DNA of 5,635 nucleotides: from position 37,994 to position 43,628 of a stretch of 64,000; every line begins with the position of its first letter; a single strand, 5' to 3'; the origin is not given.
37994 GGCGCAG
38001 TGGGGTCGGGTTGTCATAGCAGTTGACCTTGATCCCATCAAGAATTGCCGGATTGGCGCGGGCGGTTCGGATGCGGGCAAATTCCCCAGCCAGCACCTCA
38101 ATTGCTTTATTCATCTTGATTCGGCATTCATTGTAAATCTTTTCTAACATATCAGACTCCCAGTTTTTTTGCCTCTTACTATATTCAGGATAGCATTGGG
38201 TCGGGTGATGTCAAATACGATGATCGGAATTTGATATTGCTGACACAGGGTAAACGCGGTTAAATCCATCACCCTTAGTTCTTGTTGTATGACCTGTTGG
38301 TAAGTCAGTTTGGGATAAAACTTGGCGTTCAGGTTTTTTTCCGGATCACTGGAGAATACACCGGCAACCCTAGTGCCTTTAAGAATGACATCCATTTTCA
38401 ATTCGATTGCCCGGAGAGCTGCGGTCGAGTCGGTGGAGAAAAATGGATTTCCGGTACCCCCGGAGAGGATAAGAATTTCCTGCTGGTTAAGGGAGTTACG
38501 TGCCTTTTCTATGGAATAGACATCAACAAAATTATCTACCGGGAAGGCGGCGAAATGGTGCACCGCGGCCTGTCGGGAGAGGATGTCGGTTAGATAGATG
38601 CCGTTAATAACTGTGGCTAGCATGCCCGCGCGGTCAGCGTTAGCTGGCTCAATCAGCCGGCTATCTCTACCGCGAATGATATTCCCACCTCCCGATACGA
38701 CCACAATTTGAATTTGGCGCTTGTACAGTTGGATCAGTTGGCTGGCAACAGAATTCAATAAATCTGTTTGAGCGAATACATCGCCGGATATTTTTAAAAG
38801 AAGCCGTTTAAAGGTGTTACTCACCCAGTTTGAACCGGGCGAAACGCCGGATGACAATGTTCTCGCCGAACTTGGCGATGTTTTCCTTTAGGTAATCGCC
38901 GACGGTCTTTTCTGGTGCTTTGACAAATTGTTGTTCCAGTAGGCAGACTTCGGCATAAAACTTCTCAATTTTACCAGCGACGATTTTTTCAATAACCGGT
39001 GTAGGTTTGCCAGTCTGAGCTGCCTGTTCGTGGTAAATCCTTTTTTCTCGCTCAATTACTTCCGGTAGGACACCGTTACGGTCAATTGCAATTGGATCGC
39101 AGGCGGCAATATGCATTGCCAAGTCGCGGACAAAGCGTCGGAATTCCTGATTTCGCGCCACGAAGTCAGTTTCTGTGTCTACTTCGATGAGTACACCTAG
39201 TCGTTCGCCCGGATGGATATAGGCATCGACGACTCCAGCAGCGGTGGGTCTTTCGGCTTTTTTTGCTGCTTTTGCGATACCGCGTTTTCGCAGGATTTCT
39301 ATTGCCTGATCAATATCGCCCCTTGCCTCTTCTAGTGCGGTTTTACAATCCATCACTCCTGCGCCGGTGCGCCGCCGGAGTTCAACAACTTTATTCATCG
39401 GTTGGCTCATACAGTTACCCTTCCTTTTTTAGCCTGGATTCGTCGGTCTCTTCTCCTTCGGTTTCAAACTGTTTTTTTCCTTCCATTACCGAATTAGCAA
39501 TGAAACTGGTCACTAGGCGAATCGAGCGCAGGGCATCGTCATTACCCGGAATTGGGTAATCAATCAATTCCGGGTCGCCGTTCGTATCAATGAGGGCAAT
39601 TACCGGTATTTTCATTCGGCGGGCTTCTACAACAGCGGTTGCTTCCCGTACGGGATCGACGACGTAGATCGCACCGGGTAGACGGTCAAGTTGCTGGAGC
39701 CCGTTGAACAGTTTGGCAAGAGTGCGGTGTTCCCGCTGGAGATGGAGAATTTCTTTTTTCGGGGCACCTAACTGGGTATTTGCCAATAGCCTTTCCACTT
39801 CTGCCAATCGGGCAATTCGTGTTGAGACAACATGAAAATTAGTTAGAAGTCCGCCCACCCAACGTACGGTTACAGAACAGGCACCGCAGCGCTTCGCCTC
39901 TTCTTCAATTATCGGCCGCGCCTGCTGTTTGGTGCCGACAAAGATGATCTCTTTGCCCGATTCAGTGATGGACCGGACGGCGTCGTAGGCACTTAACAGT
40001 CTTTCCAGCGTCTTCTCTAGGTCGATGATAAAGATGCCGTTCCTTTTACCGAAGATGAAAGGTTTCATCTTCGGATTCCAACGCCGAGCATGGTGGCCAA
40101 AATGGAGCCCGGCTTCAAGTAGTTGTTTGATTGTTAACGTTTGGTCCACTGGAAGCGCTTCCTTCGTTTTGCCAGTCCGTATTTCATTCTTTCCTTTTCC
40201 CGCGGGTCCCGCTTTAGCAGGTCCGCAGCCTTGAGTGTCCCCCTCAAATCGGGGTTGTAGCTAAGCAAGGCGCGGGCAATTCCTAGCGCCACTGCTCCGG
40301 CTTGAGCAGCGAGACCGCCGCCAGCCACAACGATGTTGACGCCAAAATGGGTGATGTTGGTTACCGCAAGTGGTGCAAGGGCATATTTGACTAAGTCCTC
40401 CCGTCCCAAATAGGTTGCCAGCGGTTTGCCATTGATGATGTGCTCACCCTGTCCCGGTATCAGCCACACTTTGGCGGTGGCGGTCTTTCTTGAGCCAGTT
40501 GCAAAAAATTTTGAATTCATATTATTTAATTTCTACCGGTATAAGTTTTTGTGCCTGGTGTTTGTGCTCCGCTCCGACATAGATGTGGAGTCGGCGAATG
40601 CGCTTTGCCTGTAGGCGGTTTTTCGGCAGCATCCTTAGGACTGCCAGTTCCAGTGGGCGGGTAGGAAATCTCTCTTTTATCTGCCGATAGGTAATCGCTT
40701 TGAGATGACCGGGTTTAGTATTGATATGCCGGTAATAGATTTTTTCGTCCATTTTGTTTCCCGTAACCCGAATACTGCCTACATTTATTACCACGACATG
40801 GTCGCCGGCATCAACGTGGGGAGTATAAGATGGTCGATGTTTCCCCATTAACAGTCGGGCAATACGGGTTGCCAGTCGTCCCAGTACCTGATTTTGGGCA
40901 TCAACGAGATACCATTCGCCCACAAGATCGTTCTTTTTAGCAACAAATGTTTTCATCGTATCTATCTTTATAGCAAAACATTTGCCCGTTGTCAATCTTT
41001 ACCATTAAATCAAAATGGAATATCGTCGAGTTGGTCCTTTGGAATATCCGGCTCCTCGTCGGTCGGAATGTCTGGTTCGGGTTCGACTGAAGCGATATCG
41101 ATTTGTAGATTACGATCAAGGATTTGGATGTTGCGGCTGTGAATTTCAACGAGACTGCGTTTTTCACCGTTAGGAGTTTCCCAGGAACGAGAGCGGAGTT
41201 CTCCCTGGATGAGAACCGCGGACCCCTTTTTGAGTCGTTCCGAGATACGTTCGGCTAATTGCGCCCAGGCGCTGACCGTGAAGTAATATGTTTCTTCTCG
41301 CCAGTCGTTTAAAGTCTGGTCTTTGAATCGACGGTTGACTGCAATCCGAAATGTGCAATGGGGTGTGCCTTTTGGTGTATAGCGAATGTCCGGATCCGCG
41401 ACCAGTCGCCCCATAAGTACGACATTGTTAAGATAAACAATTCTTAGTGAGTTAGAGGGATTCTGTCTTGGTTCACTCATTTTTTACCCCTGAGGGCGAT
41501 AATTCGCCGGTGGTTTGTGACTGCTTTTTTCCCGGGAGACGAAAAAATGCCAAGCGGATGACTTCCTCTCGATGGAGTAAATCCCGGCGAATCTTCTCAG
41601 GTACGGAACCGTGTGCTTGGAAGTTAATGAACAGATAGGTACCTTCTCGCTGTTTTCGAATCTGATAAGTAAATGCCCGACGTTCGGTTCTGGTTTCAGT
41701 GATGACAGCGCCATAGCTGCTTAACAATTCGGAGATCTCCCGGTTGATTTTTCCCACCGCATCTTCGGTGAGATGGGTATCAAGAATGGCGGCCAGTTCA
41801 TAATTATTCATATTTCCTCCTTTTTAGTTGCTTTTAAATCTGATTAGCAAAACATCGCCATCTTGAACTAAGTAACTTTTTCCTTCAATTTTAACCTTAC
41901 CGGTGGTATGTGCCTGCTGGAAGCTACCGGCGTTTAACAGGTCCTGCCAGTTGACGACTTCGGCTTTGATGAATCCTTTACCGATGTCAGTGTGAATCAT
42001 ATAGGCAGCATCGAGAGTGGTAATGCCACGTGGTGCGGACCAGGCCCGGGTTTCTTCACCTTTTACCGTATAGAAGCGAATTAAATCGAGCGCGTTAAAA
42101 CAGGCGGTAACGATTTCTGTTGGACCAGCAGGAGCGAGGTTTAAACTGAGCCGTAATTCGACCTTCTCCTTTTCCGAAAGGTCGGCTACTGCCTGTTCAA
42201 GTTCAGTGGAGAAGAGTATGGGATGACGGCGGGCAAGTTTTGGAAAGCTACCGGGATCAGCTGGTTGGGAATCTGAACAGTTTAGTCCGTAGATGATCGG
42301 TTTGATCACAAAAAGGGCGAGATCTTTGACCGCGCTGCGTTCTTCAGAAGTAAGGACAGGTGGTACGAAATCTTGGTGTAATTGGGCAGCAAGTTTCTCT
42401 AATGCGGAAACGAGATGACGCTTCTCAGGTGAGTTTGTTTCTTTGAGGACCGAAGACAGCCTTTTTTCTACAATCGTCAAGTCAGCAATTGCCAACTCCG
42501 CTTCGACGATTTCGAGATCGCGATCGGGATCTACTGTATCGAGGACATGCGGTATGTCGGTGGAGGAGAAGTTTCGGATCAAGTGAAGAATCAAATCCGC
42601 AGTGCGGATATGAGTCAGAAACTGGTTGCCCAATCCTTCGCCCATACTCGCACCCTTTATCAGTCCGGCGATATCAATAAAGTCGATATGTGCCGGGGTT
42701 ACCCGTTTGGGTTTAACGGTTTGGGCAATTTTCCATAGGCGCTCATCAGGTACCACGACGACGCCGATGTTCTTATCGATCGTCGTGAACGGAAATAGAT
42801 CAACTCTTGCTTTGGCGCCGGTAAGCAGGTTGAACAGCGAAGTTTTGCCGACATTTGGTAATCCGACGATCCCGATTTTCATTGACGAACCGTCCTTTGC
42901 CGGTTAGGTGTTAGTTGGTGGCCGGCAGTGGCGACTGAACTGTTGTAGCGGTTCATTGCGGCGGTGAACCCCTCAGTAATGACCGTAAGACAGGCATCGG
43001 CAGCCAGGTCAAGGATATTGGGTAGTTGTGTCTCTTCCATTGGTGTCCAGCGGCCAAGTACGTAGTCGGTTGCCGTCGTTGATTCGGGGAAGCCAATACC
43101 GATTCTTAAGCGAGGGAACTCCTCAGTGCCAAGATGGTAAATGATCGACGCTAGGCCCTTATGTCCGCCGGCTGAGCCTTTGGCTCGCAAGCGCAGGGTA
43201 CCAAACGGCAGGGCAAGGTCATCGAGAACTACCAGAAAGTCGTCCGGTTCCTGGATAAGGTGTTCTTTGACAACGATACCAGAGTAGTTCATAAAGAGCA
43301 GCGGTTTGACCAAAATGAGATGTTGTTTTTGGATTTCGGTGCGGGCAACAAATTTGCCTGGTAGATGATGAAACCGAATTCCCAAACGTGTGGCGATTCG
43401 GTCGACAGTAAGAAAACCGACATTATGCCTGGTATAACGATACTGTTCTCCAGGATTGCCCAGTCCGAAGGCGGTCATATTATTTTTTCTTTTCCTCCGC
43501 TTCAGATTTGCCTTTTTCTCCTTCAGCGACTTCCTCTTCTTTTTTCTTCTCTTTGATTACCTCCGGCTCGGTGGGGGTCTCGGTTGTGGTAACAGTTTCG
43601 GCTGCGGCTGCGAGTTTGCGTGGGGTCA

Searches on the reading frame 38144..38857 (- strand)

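Call 69: search_protein_families(library=pfam, proteins=[window:38144-38857:-], max_evalue=0.00001)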
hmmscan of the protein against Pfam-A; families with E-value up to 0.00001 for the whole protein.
window:38144-38857:- (237 aa): 1 family
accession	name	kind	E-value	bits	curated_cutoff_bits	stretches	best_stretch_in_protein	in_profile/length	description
PF00696.33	AA_kinase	-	1.4e-29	103.9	24.9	1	17-216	1-234/234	Amino acid kinase family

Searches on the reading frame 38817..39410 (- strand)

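Call 69: search_protein_families(library=pfam, proteins=[window:38817-39410:-], max_evalue=0.00001)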
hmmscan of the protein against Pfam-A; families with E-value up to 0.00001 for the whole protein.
window:38817-39410:- (197 aa): 1 family
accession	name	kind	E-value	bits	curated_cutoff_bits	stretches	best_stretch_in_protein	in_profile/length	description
PF00889.24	EF_TS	-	5.1e-39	134.4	27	1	53-197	76-204/204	Elongation factor TS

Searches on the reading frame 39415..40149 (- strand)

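Call 69: search_protein_families(library=pfam, proteins=[window:39415-40149:-], max_evalue=0.00001)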
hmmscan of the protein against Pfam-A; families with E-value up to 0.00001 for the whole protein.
window:39415-40149:- (244 aa): 1 family
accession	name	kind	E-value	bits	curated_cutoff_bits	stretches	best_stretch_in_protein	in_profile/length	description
PF00318.25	Ribosomal_S2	-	5.9e-84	281.1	26.1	1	10-224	1-216/216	Ribosomal protein S2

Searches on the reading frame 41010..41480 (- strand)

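Call 69: search_protein_families(library=pfam, proteins=[window:41010-41480:-], max_evalue=0.00001)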
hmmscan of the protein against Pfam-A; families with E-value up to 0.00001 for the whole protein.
window:41010-41480:- (156 aa): 1 family
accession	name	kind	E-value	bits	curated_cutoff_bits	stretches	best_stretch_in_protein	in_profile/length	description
PF00436.31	SSB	-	3.9e-33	114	26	1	17-121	1-104/104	Single-strand binding protein family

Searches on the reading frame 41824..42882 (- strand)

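Call 8: search_protein_families(library=pfam, proteins=[window:41824-42882:-], max_evalue=0.001)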
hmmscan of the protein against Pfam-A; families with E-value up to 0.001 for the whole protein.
window:41824-42882:- (352 aa): 4 families
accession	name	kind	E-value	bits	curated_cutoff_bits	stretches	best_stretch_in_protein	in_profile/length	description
PF06071.19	YchF-GTPase_C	-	4e-28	97.8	27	1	267-349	1-83/84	Protein of unknown function (DUF933)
PF01926.29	MMR_HSR1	-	5.5e-22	78.4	21.9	1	2-108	1-86/113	50S ribosome-binding GTPase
PF02421.24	FeoB_N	-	1e-08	35.3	27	1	2-44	2-44/156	Ferrous iron transport protein B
PF02824.27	TGS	-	6.1e-08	33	22.2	1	268-347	1-58/60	TGS domain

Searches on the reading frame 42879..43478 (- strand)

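Call 8: search_protein_families(library=pfam, proteins=[window:42879-43478:-], max_evalue=0.001)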
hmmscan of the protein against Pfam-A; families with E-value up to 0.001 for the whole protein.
window:42879-43478:- (199 aa): 1 family
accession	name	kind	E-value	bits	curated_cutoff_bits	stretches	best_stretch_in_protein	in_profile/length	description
PF01195.25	Pept_tRNA_hydro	-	1.4e-56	191.7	27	1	4-179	3-183/183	Peptidyl-tRNA hydrolase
